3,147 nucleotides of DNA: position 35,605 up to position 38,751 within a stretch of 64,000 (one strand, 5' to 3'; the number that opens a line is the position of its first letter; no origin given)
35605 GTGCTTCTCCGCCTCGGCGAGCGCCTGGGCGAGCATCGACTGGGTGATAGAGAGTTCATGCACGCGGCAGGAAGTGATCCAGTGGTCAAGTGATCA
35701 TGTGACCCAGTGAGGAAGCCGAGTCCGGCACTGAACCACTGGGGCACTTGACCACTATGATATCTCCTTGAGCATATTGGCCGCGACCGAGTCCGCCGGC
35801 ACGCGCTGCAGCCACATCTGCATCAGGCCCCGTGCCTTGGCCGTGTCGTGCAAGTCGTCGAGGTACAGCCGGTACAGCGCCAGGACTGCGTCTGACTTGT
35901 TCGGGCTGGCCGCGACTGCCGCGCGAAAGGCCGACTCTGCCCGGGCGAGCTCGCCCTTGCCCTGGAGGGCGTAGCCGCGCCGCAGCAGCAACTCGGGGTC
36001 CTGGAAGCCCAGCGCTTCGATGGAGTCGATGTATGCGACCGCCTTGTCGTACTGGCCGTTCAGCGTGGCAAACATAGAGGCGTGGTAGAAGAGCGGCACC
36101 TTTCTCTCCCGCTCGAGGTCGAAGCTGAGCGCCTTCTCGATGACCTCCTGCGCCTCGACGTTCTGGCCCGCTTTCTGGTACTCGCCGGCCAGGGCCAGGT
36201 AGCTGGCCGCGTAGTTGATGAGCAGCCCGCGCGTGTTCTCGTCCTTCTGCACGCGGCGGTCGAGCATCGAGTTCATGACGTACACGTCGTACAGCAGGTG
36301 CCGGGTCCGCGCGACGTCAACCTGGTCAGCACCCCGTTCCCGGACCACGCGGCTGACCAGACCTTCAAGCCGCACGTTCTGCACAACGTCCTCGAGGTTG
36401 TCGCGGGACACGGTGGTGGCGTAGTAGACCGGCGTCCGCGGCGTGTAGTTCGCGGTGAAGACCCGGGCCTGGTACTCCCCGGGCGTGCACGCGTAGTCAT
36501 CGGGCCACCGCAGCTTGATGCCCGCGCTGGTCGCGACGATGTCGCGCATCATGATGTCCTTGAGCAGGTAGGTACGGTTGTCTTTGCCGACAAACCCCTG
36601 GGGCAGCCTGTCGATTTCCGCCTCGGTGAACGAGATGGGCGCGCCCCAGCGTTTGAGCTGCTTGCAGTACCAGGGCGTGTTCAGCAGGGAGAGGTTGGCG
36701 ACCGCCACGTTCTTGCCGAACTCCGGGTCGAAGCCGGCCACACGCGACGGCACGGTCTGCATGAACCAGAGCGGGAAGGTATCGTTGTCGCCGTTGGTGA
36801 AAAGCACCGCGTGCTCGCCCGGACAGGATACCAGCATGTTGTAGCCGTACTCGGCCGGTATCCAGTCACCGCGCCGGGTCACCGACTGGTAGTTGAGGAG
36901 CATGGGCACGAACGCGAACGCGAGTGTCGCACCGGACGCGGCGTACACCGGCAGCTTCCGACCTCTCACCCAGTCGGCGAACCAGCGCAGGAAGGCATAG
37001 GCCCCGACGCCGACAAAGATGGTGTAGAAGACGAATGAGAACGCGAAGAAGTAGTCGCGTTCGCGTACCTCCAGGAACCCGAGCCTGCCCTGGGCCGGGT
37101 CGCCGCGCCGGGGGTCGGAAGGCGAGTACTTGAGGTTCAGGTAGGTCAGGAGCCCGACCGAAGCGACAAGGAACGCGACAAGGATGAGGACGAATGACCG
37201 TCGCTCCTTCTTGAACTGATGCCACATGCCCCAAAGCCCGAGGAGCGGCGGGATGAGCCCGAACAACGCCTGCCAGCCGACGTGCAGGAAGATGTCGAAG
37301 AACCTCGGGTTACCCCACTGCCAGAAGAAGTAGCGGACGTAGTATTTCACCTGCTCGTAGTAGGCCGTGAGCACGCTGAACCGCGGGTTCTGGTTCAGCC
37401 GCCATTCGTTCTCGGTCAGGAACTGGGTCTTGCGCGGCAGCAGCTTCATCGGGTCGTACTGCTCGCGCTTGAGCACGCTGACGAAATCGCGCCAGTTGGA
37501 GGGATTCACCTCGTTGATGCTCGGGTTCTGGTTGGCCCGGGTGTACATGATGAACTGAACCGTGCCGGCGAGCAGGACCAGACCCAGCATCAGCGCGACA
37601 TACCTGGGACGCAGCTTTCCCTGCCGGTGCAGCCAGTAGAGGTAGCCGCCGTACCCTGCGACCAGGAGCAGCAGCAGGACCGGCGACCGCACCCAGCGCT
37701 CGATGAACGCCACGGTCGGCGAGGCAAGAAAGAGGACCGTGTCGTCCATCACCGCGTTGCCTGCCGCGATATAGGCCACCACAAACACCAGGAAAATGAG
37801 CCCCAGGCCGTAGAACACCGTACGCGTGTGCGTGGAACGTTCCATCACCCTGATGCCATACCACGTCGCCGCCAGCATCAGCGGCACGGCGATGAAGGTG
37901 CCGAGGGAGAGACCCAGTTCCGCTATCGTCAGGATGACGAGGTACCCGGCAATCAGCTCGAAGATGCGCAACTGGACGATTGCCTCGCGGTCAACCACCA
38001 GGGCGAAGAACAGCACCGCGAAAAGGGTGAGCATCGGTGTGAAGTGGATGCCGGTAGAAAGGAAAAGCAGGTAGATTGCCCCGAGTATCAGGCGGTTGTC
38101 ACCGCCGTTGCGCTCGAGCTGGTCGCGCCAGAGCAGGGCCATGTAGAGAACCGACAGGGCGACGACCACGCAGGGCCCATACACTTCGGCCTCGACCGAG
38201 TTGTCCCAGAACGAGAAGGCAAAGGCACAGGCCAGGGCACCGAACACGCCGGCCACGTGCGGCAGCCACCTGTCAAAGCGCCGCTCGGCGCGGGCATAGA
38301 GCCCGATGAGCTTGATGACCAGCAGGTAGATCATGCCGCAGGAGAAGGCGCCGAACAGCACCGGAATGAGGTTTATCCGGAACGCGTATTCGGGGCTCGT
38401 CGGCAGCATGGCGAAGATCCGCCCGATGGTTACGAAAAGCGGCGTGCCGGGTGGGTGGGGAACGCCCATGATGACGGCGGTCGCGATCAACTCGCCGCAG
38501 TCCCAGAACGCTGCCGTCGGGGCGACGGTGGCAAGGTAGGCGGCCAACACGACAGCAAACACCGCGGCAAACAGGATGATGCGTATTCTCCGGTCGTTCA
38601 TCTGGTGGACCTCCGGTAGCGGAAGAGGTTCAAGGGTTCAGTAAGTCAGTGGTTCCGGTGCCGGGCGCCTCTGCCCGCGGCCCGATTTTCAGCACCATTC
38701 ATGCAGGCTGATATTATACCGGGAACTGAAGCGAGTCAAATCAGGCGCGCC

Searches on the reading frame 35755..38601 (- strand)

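Call 23: search_protein_families(library=pfam, proteins=[window:35755-38601:-], max_evalue=0.01)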
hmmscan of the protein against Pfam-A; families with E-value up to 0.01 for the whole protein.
window:35755-38601:- (948 aa): 10 families
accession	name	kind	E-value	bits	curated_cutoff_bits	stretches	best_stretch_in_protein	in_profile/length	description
PF11028.14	TMEM260-like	-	7e-40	137.1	24.2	1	34-202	1-172/179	Protein O-mannosyl-transferase TMEM260-like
PF25062.1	ARM_TT21_N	-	2.8e-06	27.7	40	1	822-928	86-192/222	Tetratricopeptide repeat protein 21 N-terminal ARM repeat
PF13181.12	TPR_8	-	3.6e-06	27.1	25.7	0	870-901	2-33/34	Tetratricopeptide repeat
PF14559.12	TPR_19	-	4.1e-05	24.3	25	1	882-944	4-65/68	Tetratricopeptide repeat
PF07719.23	TPR_2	-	5.1e-05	23.5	27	0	869-901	1-33/34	Tetratricopeptide repeat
PF13428.12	TPR_14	-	0.00022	22.1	23.5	0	869-909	1-41/44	Tetratricopeptide repeat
PF13429.12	TPR_15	-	0.0011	18.8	26.2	0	846-937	121-213/280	Tetratricopeptide repeat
PF13432.12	TPR_16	-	0.0037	18.1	32.7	1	848-901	10-63/65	Tetratricopeptide repeat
PF13371.12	TPR_9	-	0.0041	17.5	35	1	849-908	9-68/73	Tetratricopeptide repeat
PF00515.34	TPR_1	-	0.0081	16.4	27.8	0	870-901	2-33/34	Tetratricopeptide repeat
